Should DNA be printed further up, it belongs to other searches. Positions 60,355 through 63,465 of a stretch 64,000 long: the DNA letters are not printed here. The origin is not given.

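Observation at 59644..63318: Two-gene operon: TPR/polyacidic-tail protein plus 937-aa degenerate-methyltransferase/Zn-ribbon/nuclease-like protein, a candidate uncharacterised nucleic-acid system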

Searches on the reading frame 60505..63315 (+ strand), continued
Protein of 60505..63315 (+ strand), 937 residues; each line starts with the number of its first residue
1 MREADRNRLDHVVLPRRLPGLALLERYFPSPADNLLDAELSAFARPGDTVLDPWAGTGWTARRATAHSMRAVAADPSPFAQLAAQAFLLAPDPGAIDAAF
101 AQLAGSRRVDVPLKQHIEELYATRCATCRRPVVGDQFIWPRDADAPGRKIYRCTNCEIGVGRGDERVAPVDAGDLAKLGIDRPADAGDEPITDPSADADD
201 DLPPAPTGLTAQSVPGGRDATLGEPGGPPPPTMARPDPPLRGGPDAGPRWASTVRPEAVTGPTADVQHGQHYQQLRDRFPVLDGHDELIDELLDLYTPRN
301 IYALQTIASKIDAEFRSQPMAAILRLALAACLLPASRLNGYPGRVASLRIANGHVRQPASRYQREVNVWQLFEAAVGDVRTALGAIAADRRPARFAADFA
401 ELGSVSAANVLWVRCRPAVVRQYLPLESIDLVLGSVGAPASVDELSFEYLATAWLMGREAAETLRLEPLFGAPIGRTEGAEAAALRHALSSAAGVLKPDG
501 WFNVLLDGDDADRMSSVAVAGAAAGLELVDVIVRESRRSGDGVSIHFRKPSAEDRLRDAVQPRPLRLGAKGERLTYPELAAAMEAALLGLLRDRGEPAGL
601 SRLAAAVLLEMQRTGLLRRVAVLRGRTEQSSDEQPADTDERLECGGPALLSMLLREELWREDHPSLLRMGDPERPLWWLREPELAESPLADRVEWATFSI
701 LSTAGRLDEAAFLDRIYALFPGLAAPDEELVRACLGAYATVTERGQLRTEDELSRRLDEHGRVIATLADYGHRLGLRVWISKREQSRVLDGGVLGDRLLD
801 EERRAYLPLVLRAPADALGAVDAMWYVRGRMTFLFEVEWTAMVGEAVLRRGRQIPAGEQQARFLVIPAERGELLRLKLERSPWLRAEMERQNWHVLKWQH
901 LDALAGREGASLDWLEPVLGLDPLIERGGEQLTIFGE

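Call 40: predict_structure(alignment_id=A2)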
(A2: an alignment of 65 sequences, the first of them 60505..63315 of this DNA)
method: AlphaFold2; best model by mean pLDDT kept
length: 937 residues; sequences in the alignment: 65
mean_pLDDT: 86.7   pTM: 0.86
mean pLDDT of the five models: 86.7, 85.1, 85.0, 84.5, 83.8
residues with pLDDT >= 90: 672; 70-90: 119; 50-70: 60; < 50: 86
segments of 3 or more residues with pLDDT < 50: 1-3, 191-195, 197-199, 205-264, 565-571, 935-937
pLDDT, mean of each block of 10 residues (from residue 1): 61 88 87 95 96 95 96 96 93 95 94 96 95 96 92 85 82 90 59 49 44 36 36 44 41 39 57 94 89 95 96 94 97 95 91 89 95 96 86 92 86 95 98 91 93 96 90 68 91 98 96 95 97 95 97 91 52 79 96 95 98 93 64 60 74 93 94 92 87 98 93 97 96 97 94 96 98 98 97 97 96 96 95 97 95 94 97 96 94 97 96 95 82 48
secondary structure, 60 per line:
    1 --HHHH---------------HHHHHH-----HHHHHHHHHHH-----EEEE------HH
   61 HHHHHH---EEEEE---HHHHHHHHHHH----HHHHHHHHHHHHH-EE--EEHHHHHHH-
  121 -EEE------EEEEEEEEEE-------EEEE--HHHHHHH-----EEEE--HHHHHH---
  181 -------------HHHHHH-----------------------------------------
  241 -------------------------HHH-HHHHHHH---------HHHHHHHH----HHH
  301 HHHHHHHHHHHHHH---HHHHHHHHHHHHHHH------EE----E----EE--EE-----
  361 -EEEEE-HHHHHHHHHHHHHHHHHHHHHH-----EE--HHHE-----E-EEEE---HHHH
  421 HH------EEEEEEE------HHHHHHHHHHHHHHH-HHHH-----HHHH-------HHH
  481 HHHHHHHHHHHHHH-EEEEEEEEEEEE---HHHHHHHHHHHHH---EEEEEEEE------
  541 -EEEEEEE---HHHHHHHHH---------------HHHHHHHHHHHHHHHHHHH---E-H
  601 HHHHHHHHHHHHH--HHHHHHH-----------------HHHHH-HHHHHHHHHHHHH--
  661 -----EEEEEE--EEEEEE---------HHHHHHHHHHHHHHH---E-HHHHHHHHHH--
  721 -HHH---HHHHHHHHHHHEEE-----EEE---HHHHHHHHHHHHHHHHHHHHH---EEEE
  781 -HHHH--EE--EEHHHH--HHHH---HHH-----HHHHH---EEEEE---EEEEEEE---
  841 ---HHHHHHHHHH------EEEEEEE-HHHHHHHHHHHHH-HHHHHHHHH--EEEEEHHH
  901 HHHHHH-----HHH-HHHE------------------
elements in order (helices of 4 or more, strands of 3 or more residues): H3-6 H22-27 H33-43 E49-52 H59-66 E70-74 H78-88 H93-105 H113-119 E122-124 E131-140 E148-151 H154-160 E166-169 H172-177 H194-199 H270-276 H286-293 H298-314 H318-332 E362-366 H368-389 E410-413 H417-422 E429-435 H442-456 H458-461 H467-470 H478-494 E496-507 H511-523 E527-534 E542-548 H552-560 H576-594 H600-613 H616-622 H640-644 H646-658 E666-671 E674-679 H689-703 H709-718 H728-738 E739-741 E747-749 H753-773 E777-780 H782-785 H794-797 H800-803 H815-819 E823-827 E831-837 H844-853 E860-866 H868-880 H882-890 E893-897 H898-906

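Call 43: fold_search(model_id=the predicted structure, library=pdb)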
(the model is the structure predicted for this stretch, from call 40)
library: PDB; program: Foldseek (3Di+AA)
matches with E <= 10: 1481; with E <= 0.001: 5
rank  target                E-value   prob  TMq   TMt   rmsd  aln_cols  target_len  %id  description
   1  7wm6_C                3.8e-04  1.00  0.10  0.36   5.7       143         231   10  Crystal structure of SAH-bound TrmM from Mycoplasma capricolum (released 2022-06-29)
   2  7wm6_A                3.8e-04  1.00  0.10  0.35   6.0       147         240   14  Crystal structure of SAH-bound TrmM from Mycoplasma capricolum (released 2022-06-29)
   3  7wm6_B                7.0e-04  1.00  0.09  0.41   4.6       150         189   10  Crystal structure of SAH-bound TrmM from Mycoplasma capricolum (released 2022-06-29)
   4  1xdz                  7.7e-04  1.00  0.10  0.34   5.6       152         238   14  Crystal Structure of Gram_Positive Bacillus subtilis Glucose inhibited Division protein B (gidB), Structural genomics, M (released 2004-10-26)
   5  3lpm_A                9.9e-04  1.00  0.10  0.37   8.0       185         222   12  Crystal structure of putative methyltransferase small domain protein from Listeria monocytogenes (released 2010-02-23)
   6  6zxw_G                1.3e-03  1.00  0.10  0.26   8.1       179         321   11  Structure of Archaeoglobus fulgidus Trm11-Trm112 m2G10 tRNA methyltransferase complex bound to sinefungin (released 2020-09-23)
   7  2zfu_B                1.3e-03  0.99  0.09  0.32   9.4       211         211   18  Structure of the methyltransferase-like domain of nucleomethylin (released 2008-12-02)
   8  3ocj                  1.5e-03  0.75  0.09  0.24  18.2       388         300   11  The crystal structure of a possilbe exported protein from Bordetella parapertussis (released 2010-10-06)
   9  4qtt_B                1.6e-03  1.00  0.10  0.50   7.1       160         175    9  Structure of S. cerevisiae Bud23-Trm112 complex involved in formation of m7G1575 on 18S rRNA (apo-form) (released 2014-12-24)
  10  6pbd_B                1.6e-03  1.00  0.10  0.27  16.1       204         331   18  DNA N6-Adenine Methyltransferase CcrM In Complex with Double-Stranded DNA Oligonucleotide Containing Its Recognition S (released 2019-10-23)
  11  3ofj                  1.6e-03  1.00  0.10  0.43   6.8       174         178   13  Crystal structure of N-methyltransferase NodS from Bradyrhizobium japonicum WM9 (released 2010-10-27)
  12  1wg8_B                2.0e-03  1.00  0.11  0.33  11.8       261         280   15  Crystal structure of a predicted S-adenosylmethionine-dependent methyltransferase TT1512 from Thermus thermophilus HB8 (released 2004-11-27)
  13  4qtu_B                2.3e-03  1.00  0.10  0.46   7.5       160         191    9  Structure of S. cerevisiae Bud23-Trm112 complex involved in formation of m7G1575 on 18S rRNA (SAM bound form) (released 2014-12-24)
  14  2zfu_A                2.3e-03  0.99  0.09  0.32   9.7       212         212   15  Structure of the methyltransferase-like domain of nucleomethylin (released 2008-12-02)
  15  4yuv_B                2.5e-03  1.00  0.10  0.29   6.4       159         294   13  Crystal structure of Trypanosoma cruzi spermidine synthase in complex with decarboxylated S-adenosylmethionine (released 2015-09-09)
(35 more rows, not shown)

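Call 56: search_protein_families(library=ncbifam, proteins=[P0339, P0380, P0371, P0433, P0257, P0244], max_evalue=0.01)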
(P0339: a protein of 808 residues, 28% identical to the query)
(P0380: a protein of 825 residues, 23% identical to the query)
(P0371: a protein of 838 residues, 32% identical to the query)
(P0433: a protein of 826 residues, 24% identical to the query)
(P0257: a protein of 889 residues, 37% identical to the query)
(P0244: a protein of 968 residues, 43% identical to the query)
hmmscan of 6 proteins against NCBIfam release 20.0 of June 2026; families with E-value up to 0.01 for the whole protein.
P0339 (808 aa): 9 families
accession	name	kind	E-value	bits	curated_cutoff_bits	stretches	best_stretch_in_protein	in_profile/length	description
NF008572.0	PRK11524.1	equivalog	1.6e-14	53.8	292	2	24-89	197-259/294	adenine-specific DNA-methyltransferase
NF010253.0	PRK13699.1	subfamily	6.6e-12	45.6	244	1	24-71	146-193/226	DNA methyltransferase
NF050803.1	DnaMtaseCcrMCaul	equivalog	3.1e-11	42.8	830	1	24-74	188-238/350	adenine-specific DNA-methyltransferase CcrM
NF042963.1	DUF1156_antiphage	equivalog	7.2e-10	37.6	1000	2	35-86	178-228/960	anti-phage-associated DUF1156 domain-containing protein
TIGR01177.1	TIGR01177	hypoth_equivalog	7.4e-08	32.1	316.55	1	40-72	181-213/330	TIGR01177 family methyltransferase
NF011528.0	PRK14968.1-2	equivalog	0.00011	21.8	171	1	41-89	38-86/205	putative methyltransferase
NF001790.0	PRK00517.3-3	equivalog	0.00013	21.5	269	1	35-79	116-161/262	50S ribosomal protein L11 methyltransferase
NF011529.0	PRK14968.1-3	equivalog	0.00078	18.9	162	1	40-88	33-81/198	putative methyltransferase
TIGR00406.1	prmA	equivalog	0.0019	17.7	183.15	1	36-89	154-208/288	50S ribosomal protein L11 methyltransferase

P0380 (825 aa): 9 families
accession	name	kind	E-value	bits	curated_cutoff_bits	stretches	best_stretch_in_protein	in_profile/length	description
NF010253.0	PRK13699.1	subfamily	1.3e-11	44.6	244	1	39-86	146-193/226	DNA methyltransferase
NF008572.0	PRK11524.1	equivalog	1.8e-11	43.7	292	1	32-93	187-251/294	adenine-specific DNA-methyltransferase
NF050803.1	DnaMtaseCcrMCaul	equivalog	4.3e-11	42.3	830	1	39-97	188-248/350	adenine-specific DNA-methyltransferase CcrM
NF042963.1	DUF1156_antiphage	equivalog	5.4e-08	31.4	1000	2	338-425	571-661/960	anti-phage-associated DUF1156 domain-containing protein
TIGR01177.1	TIGR01177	hypoth_equivalog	1.3e-07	31.3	316.55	1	55-87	181-213/330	TIGR01177 family methyltransferase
TIGR00406.1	prmA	equivalog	0.00012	21.7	183.15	1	51-122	154-227/288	50S ribosomal protein L11 methyltransferase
NF001790.0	PRK00517.3-3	equivalog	0.00017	21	269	1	50-98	116-165/262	50S ribosomal protein L11 methyltransferase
NF011529.0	PRK14968.1-3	equivalog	0.00037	20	162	1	47-122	27-100/198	putative methyltransferase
NF011528.0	PRK14968.1-2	equivalog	0.00047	19.7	171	1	46-110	30-92/205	putative methyltransferase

P0371 (838 aa): 5 families
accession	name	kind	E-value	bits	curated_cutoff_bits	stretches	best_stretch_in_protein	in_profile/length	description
NF008572.0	PRK11524.1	equivalog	1.6e-11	43.9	292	2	25-78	191-244/294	adenine-specific DNA-methyltransferase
NF010253.0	PRK13699.1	subfamily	1.3e-10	41.4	244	1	29-79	144-194/226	DNA methyltransferase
NF050803.1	DnaMtaseCcrMCaul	equivalog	1.5e-08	34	830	1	30-90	187-247/350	adenine-specific DNA-methyltransferase CcrM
NF042963.1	DUF1156_antiphage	equivalog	0.0023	16.1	1000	0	338-370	573-605/960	anti-phage-associated DUF1156 domain-containing protein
TIGR01177.1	TIGR01177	hypoth_equivalog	0.0051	16.2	316.55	0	48-66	182-200/330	TIGR01177 family methyltransferase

P0433 (826 aa): 9 families
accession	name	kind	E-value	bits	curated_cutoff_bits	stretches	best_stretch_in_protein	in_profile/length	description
NF050803.1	DnaMtaseCcrMCaul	equivalog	2.3e-13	49.8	830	2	313-344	6-37/350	adenine-specific DNA-methyltransferase CcrM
NF008572.0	PRK11524.1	equivalog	2.6e-13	49.7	292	2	308-353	12-57/294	adenine-specific DNA-methyltransferase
NF010253.0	PRK13699.1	subfamily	5.5e-12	45.8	244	2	12-56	149-193/226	DNA methyltransferase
NF042963.1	DUF1156_antiphage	equivalog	7.1e-11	41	1000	2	28-61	185-218/960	anti-phage-associated DUF1156 domain-containing protein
NF011528.0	PRK14968.1-2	equivalog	6e-05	22.6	171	1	29-63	41-75/205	putative methyltransferase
TIGR01177.1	TIGR01177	hypoth_equivalog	0.00032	20.1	316.55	0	27-57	183-213/330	TIGR01177 family methyltransferase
NF011529.0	PRK14968.1-3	equivalog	0.0021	17.5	162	1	26-65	34-73/198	putative methyltransferase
NF047732.1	tRNAMtaseTrm5bMeth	equivalog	0.0044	16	500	1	24-88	196-256/337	tRNA (guanine(37)-N1)-methyltransferase Trm5b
TIGR00095.1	TIGR00095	equivalog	0.0067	16.1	117.5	0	29-72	55-99/194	16S rRNA (guanine(966)-N(2))-methyltransferase RsmD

P0257 (889 aa): 0 families

P0244 (968 aa): 0 families

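Call 70: list_cluster_members(proteins=[P0298, P0404, P0405, P0397, P0417, P0339, P0380, P0371, P0244, P0264])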
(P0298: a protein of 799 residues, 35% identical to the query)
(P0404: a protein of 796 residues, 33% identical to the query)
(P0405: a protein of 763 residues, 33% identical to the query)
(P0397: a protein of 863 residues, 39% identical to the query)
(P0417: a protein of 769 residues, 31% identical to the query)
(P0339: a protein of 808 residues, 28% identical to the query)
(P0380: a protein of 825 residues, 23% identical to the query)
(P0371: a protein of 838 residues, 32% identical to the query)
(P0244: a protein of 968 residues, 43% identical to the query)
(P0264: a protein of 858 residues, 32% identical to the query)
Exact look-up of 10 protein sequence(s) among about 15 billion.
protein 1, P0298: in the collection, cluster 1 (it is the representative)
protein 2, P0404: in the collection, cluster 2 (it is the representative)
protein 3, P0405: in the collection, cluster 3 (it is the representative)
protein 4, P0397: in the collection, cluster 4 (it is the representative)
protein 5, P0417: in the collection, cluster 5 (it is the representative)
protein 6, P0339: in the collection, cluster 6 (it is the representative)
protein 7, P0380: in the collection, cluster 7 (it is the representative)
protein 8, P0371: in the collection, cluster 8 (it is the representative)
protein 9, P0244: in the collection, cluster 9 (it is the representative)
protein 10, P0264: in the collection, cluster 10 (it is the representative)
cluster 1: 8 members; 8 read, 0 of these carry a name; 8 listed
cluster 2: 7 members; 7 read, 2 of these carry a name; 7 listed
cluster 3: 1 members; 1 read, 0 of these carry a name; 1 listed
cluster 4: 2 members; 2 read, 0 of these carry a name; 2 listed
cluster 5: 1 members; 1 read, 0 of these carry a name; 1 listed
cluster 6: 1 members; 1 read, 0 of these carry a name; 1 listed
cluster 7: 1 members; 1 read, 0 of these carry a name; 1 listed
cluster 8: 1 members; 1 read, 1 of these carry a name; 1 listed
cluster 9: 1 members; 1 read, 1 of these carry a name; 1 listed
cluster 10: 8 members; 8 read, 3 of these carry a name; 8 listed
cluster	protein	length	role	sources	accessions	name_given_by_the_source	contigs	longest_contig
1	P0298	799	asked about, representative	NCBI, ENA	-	-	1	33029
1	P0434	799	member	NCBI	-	-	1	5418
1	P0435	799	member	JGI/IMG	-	-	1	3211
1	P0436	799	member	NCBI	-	-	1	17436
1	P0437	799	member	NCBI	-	-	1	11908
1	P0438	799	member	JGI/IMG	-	-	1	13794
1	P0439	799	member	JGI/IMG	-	-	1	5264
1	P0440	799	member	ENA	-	-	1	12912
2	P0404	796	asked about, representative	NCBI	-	-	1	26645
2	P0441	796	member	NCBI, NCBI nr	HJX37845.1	MAG TPA: hypothetical protein VJ714_04560 [Anaerolineae bacterium] | hypothetical protein [Anaerolineae bacterium]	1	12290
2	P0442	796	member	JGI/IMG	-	predicted RNA-binding Zn-ribbon protein involved in translation (DUF1610 family)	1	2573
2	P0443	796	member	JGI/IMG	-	-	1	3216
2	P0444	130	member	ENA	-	-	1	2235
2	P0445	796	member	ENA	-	-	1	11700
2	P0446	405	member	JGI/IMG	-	-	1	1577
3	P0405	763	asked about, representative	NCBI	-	-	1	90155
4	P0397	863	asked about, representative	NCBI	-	-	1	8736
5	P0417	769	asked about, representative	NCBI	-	-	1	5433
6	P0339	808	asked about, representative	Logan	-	-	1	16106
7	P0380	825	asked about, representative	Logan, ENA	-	-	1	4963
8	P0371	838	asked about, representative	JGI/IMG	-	DNA modification methylase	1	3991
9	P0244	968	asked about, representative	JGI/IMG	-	hypothetical protein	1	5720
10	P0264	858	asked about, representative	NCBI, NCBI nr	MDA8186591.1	MAG: hypothetical protein M0T85_00420 [Dehalococcoidales bacterium] | hypothetical protein [Dehalococcoidales bacterium]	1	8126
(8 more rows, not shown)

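Call 71: find_encoding_contigs(protein=P0400, flank=6000, max_places=1)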
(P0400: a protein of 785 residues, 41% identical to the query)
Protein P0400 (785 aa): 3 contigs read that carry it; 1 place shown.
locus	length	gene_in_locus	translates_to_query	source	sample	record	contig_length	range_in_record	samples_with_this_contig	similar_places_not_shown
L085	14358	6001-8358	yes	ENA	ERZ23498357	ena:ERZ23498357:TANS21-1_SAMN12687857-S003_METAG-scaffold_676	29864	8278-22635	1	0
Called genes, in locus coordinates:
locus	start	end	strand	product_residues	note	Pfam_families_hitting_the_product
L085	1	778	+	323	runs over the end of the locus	PF13177:DNA_pol3_delta2, PF00004:AAA (faint), PF09115:DNApol3-delta_C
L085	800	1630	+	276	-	PF04468:PSP1, PF28472:PSP1_3rd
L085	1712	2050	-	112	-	PF04232:SpoVS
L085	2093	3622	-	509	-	PF12072:RNase_Y_N, PF00013:KH_1, PF08668:HDOD (faint), PF01966:HD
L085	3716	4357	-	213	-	PF27462:RecX_N, PF21982:RecX_HTH1, PF02631:RecX_HTH2, PF21981:RecX_HTH3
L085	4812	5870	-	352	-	PF00154:RecA_N, PF06745:ATPase (weak), PF08423:Rad51, PF27531:MT3502_N (weak), PF21096:RecA_C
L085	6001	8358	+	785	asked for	-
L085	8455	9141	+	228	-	PF01386:Ribosomal_L25p, PF14693:Ribosomal_TL5_C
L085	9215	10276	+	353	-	PF06723:MreB_Mbl, PF00022:Actin (weak), PF11104:PilM_2 (faint), PF00012:HSP70, PF14450:FtsA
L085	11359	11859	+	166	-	PF04093:MreD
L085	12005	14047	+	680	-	PF03717:PBP_dimer, PF00905:Transpeptidase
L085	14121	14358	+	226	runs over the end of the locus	PF05209:MinC_N, PF22642:MinC_N_1 (weak), PF03775:MinC_C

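Call 72: find_encoding_contigs(protein=P0298, flank=6000, max_places=1)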
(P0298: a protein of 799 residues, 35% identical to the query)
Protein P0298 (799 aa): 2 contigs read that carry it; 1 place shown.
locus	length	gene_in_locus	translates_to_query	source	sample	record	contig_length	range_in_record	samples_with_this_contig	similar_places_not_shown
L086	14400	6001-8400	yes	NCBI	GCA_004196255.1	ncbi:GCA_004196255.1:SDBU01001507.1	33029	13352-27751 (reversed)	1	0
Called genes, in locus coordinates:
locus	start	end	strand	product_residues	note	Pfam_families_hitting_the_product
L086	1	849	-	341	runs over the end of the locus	PF00586:AIRS, PF02769:AIRS_C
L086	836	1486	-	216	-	PF02581:TMP-TENI, PF03060:NMO (weak)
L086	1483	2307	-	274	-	PF02110:HK, PF01256:Carb_kinase (weak)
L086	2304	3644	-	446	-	PF02133:Transp_cyt_pur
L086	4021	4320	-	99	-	-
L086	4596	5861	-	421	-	PF01476:LysM, PF23473:LysM3_LYK4_5 (faint), PF23446:LysM1_NFP_LYK (faint), PF01476:LysM, PF01551:Peptidase_M23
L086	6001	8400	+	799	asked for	-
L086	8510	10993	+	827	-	PF20437:LonC_helical, PF13654:AAA_32, PF20436:LonB_AAA-LID, PF05362:Lon_C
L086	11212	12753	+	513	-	PF03023:MurJ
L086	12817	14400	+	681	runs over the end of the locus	PF05378:Hydant_A_N, PF01968:Hydantoinase_A, PF19278:Hydant_A_C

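Call 73: find_encoding_contigs(protein=P0404, flank=6000, max_places=1)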
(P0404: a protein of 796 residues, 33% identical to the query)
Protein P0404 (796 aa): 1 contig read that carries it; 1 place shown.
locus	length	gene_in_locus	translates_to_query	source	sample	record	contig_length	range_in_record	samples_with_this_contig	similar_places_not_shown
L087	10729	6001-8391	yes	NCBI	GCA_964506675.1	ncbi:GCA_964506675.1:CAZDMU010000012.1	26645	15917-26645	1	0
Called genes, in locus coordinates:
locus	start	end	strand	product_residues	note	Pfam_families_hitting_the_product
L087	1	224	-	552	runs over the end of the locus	PF00140:Sigma70_r1_2 (weak), PF04542:Sigma70_r2, PF04539:Sigma70_r3, PF04545:Sigma70_r4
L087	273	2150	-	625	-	PF01807:Zn_ribbon_DnaG, PF08275:DNAG_N, PF13662:Toprim_4, PF01751:Toprim, PF13155:Toprim_2, PF10410:DnaB_bind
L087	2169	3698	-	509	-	PF12072:RNase_Y_N, PF00013:KH_1 (weak), PF01966:HD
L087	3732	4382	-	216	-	PF27462:RecX_N, PF21982:RecX_HTH1, PF02631:RecX_HTH2, PF21981:RecX_HTH3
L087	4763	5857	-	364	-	PF00154:RecA_N, PF06745:ATPase (weak), PF08423:Rad51, PF27531:MT3502_N (weak), PF21096:RecA_C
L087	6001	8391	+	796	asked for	-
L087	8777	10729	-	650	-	?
